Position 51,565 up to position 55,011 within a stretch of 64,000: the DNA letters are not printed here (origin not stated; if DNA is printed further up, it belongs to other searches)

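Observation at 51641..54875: A 3.2-kb AT-rich single-gene cassette bounded by a 49-bp near-perfect inverted repeat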

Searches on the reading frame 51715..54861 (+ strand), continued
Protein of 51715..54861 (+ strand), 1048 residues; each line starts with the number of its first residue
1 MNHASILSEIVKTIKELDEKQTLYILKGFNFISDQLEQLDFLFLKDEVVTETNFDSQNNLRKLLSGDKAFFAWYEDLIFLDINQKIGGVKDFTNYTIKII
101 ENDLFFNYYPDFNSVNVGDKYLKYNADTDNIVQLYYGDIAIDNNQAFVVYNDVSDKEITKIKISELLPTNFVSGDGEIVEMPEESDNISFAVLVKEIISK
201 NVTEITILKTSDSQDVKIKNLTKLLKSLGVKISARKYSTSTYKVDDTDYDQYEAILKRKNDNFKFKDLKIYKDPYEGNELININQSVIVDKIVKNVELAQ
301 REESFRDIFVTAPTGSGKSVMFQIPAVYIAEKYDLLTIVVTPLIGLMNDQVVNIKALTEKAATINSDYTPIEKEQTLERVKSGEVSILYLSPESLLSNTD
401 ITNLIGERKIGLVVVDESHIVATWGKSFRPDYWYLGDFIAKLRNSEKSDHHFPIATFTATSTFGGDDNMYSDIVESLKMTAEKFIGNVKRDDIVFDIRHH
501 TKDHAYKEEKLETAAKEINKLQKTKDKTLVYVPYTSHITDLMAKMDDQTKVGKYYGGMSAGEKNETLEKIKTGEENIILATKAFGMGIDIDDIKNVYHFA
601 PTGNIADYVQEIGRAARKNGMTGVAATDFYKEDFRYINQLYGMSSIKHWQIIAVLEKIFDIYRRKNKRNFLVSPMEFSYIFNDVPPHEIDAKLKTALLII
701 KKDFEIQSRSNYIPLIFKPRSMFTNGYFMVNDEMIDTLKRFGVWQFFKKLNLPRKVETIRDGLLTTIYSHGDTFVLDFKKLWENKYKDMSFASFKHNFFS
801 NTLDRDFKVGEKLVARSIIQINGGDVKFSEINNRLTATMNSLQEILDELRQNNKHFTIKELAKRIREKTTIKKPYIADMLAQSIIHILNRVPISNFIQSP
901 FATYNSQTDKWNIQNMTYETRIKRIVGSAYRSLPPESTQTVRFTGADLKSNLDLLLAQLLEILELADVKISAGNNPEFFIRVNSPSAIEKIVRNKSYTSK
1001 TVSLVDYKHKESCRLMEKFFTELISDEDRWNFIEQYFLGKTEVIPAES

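Call 66: search_protein_families(library=pfam, proteins=[L013:3987-5132:+, L013:5068-5574:+, L013:9121-10410:-, L013:10442-11365:-, L013:11745-12356:-, L013:12325-13737:-, L024:4830-5768:+, L024:9168-10085:+, L024:3671-4693:-, L024:2845-3663:-], max_evalue=0.001)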
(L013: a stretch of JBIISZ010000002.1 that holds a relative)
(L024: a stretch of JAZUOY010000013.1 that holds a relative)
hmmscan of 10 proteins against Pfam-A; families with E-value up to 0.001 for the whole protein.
L013:3987-5132:+ (381 aa): 1 family
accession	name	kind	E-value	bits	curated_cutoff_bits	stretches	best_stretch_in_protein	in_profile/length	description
PF04203.18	Sortase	-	8.2e-20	71.2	26.6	1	240-381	1-125/125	Sortase domain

L013:5068-5574:+ (168 aa): 1 family
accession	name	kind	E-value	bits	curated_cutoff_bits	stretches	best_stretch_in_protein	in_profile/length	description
PF01726.22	LexA_DNA_bind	-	2.4e-16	59.7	23.7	1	29-88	5-64/65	LexA DNA binding domain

L013:9121-10410:- (429 aa): 3 families
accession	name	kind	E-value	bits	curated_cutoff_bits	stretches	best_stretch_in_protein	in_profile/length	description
PF00239.26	Resolvase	-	7.3e-21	75.2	23.3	1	17-161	3-143/145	Resolvase, N terminal domain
PF07508.19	Recombinase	-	1.9e-14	54.2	21.1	1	186-273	1-98/102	Recombinase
PF13408.12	Zn_ribbon_recom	-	5.8e-05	23.8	25.3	1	288-344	2-52/58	Recombinase zinc beta ribbon domain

L013:10442-11365:- (307 aa): 1 family
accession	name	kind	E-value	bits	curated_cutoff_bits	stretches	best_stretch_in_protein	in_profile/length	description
PF14088.11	DUF4268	-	7.3e-26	91.3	27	1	175-307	2-140/140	Domain of unknown function (DUF4268)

L013:11745-12356:- (203 aa): 2 families
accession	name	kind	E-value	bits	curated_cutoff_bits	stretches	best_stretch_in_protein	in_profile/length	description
PF20901.3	Sf6_terminase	-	4.7e-08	33.5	27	1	7-79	4-79/106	Bacteriophage Sf6, terminase small subunit-like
PF13022.12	HTH_Tnp_1_2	-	0.00012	22.6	27.9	1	22-106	29-114/122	Helix-turn-helix of insertion element transposase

L013:12325-13737:- (470 aa): 2 families
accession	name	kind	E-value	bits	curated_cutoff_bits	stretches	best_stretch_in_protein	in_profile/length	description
PF01555.25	N6_N4_Mtase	-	7.9e-17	62.4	26.7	1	207-442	2-220/221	DNA methylase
PF02195.25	ParB_N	-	8.7e-11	42.2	26.3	1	24-107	3-87/95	ParB N-terminal domain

L024:4830-5768:+ (312 aa): 1 family
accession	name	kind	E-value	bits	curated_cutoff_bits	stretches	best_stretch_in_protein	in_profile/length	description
PF01259.24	SAICAR_synt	-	2.3e-09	37.8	20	1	162-274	107-217/233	SAICAR synthetase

L024:9168-10085:+ (305 aa): 0 families

L024:3671-4693:- (340 aa): 2 families
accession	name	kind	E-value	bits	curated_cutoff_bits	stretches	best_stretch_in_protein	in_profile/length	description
PF02873.21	MurB_C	-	5.5e-23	81.5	27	1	218-337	2-97/99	UDP-N-acetylenolpyruvoylglucosamine reductase, C-terminal domain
PF01565.28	FAD_binding_4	-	2.1e-22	79.7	26.4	1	22-150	2-133/139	FAD binding domain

L024:2845-3663:- (272 aa): 2 families
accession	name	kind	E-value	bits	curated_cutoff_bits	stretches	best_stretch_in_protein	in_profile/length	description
PF02882.25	THF_DHG_CYH_C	-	3e-33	114.8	27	1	126-270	11-157/160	Tetrahydrofolate dehydrogenase/cyclohydrolase, NAD(P)-binding domain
PF00763.28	THF_DHG_CYH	-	2.3e-20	73.4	32.8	1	5-116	1-115/115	Tetrahydrofolate dehydrogenase/cyclohydrolase, catalytic domain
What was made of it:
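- On tRNA-associated genomic island: An intact LSR lies next to a 55% homolog (call 66).
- A homolog sits between tRNA-Asn and an LSR of a prophage-like element (call 66).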

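Call 68: find_encoding_contigs(protein=P0002, flank=4000, max_places=10)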
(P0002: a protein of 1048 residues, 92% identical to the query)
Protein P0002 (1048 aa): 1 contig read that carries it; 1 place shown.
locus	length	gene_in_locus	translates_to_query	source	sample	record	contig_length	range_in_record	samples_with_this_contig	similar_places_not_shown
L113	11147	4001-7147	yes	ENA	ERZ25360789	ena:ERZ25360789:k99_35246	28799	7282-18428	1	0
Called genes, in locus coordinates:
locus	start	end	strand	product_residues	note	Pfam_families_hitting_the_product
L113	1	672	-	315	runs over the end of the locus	PF00070:Pyr_redox (faint), PF01266:DAO (weak), PF01494:FAD_binding_3 (weak), PF01946:Thi4 (weak), PF07992:Pyr_redox_2, PF12831:FAD_oxidored (weak), PF13450:NAD_binding_8, PF13738:Pyr_redox_3, +1 more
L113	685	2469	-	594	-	PF02922:CBM_48, PF00128:Alpha-amylase, PF02806:Alpha-amylase_C (weak)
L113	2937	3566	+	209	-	-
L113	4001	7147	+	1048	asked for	PF00270:DEAD, PF04851:ResIII (weak), PF00271:Helicase_C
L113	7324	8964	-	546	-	-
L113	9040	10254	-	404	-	PF11187:Mbeg1-like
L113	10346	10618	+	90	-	-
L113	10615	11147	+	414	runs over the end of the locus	PF00817:IMS, PF11799:IMS_C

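Call 70: find_homologous_proteins(query=L008:4938-5564:+, max_evalue=1e-20)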
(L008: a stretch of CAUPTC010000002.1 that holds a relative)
Query L008:4938-5564:+ (209 aa): 37 proteins with E <= 1e-20 among 565 candidates.
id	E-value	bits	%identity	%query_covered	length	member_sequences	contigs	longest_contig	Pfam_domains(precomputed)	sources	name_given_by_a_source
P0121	8.8e-125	432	99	100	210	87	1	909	-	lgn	-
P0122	6.2e-57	211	53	97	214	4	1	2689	-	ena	-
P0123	1.8e-53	199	50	100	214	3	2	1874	-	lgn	-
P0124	3.0e-52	195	53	89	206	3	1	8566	PF27000.1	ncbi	-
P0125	4.6e-52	195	52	89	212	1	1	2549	PF27000.1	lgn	-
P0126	3.2e-51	192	52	89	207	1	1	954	PF27000.1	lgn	-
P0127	8.6e-51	191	49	92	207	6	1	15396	PF27000.1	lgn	-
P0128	1.0e-50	190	51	89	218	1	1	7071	PF27000.1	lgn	-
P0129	1.2e-50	190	51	89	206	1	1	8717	PF27000.1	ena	-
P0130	1.7e-50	190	51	89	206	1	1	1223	-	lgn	-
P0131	2.2e-50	189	50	91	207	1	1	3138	-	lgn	-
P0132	3.1e-50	189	53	85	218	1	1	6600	-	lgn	-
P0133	8.4e-50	187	51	92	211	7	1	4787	PF27000.1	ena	-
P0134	1.1e-49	187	51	92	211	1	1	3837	PF27000.1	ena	-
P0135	9.2e-49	184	54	85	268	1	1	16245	-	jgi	jgi:hypothetical protein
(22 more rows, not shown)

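Call 71: list_cluster_members(proteins=[P0121])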
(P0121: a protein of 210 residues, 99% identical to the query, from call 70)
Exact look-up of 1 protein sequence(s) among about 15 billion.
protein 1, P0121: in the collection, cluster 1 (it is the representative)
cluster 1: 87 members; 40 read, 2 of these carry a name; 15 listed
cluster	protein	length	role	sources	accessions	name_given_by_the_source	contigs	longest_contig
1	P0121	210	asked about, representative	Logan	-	-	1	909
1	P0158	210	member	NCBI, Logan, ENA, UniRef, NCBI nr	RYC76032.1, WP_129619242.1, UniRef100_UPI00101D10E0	hypothetical protein [Candidatus Nanoperiomorbus periodonticus] | hypothetical protein n=1 Tax=Candidatus Nanoperiomorbus periodonticus TaxID=2171989 ...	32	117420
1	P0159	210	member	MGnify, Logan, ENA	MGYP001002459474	FL=1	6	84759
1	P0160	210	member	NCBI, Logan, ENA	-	-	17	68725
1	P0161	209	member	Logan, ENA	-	-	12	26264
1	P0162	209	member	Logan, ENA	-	-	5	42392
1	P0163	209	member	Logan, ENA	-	-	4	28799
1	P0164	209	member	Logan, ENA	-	-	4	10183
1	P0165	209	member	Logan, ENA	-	-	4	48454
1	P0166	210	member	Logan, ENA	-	-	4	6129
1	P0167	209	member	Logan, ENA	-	-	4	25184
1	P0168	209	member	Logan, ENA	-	-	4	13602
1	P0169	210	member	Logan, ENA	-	-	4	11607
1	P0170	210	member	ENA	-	-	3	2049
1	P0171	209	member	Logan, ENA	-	-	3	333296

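Call 72: find_encoding_contigs(protein=P0158, flank=6000, max_places=10)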
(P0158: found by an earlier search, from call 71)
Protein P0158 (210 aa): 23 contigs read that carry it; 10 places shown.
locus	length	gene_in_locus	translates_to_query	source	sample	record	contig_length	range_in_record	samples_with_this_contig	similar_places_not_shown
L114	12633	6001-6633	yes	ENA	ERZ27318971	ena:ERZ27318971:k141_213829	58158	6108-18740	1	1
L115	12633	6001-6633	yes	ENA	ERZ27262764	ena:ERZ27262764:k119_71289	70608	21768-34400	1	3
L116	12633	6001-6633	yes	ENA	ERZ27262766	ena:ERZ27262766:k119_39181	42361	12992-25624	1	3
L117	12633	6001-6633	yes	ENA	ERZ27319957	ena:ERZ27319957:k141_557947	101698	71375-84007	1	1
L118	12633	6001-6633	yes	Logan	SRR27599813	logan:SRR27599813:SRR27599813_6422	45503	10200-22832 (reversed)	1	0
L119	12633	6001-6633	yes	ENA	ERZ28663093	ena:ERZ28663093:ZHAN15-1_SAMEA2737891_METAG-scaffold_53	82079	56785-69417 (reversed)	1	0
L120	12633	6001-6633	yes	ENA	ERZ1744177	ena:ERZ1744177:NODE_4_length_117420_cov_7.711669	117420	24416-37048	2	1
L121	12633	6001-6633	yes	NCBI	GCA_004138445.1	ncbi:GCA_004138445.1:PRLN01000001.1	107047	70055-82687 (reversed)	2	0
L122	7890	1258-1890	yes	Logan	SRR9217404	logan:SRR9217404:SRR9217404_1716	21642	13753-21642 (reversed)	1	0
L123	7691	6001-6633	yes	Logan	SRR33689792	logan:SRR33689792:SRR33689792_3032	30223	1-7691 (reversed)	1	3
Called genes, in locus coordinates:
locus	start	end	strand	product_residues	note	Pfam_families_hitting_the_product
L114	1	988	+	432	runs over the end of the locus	PF13439:Glyco_transf_4, PF13579:Glyco_trans_4_4 (faint), PF00534:Glycos_transf_1, PF13692:Glyco_trans_1_4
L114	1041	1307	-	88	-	PF00462:Glutaredoxin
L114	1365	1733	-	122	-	-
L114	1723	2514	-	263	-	PF01381:HTH_3, PF12844:HTH_19, PF13443:HTH_26 (faint), PF13560:HTH_31, PF13274:SocA_Panacea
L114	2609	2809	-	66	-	-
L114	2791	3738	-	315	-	PF00070:Pyr_redox (faint), PF01266:DAO (weak), PF01494:FAD_binding_3 (weak), PF01946:Thi4 (weak), PF07992:Pyr_redox_2, PF12831:FAD_oxidored (weak), PF13450:NAD_binding_8, PF13738:Pyr_redox_3, +1 more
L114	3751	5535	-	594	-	PF02922:CBM_48, PF00128:Alpha-amylase, PF02806:Alpha-amylase_C (weak)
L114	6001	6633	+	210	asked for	-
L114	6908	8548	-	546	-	-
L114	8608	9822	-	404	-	PF11187:Mbeg1-like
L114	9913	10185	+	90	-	-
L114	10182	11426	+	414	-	PF00817:IMS, PF11799:IMS_C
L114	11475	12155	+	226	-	PF03729:DUF308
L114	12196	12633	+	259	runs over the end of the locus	PF02673:BacA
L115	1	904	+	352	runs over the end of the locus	PF13439:Glyco_transf_4, PF13579:Glyco_trans_4_4, PF20706:GT4-conflict, PF00534:Glycos_transf_1, PF13692:Glyco_trans_1_4, PF13524:Glyco_trans_1_2 (weak)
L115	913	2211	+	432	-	PF13439:Glyco_transf_4, PF13579:Glyco_trans_4_4 (faint), PF00534:Glycos_transf_1, PF13692:Glyco_trans_1_4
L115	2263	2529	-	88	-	PF00462:Glutaredoxin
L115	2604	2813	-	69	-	-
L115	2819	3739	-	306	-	PF00070:Pyr_redox (faint), PF01266:DAO, PF01494:FAD_binding_3 (weak), PF01946:Thi4 (weak), PF07992:Pyr_redox_2, PF12831:FAD_oxidored (weak), PF13450:NAD_binding_8, PF13738:Pyr_redox_3, +2 more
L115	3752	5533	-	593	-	PF02922:CBM_48, PF00128:Alpha-amylase, PF02806:Alpha-amylase_C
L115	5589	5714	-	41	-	-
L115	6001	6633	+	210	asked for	-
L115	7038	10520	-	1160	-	-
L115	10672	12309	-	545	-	-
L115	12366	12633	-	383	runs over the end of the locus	PF11187:Mbeg1-like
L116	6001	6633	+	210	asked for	-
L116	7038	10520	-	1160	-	-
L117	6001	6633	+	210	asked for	-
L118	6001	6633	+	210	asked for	-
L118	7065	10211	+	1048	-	PF00270:DEAD, PF04851:ResIII (weak), PF00271:Helicase_C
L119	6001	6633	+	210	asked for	-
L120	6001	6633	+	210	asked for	-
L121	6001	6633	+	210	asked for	-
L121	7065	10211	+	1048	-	PF00270:DEAD, PF04851:ResIII (weak), PF00271:Helicase_C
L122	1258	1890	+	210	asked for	-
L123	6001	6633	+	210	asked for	-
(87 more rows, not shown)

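Call 75: search_protein_families(library=padloc, proteins=[L115:7041-10520:-], max_evalue=0.01)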
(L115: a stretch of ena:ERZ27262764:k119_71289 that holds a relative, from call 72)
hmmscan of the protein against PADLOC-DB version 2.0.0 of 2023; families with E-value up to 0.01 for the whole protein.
L115:7041-10520:- (1160 aa): 0 families
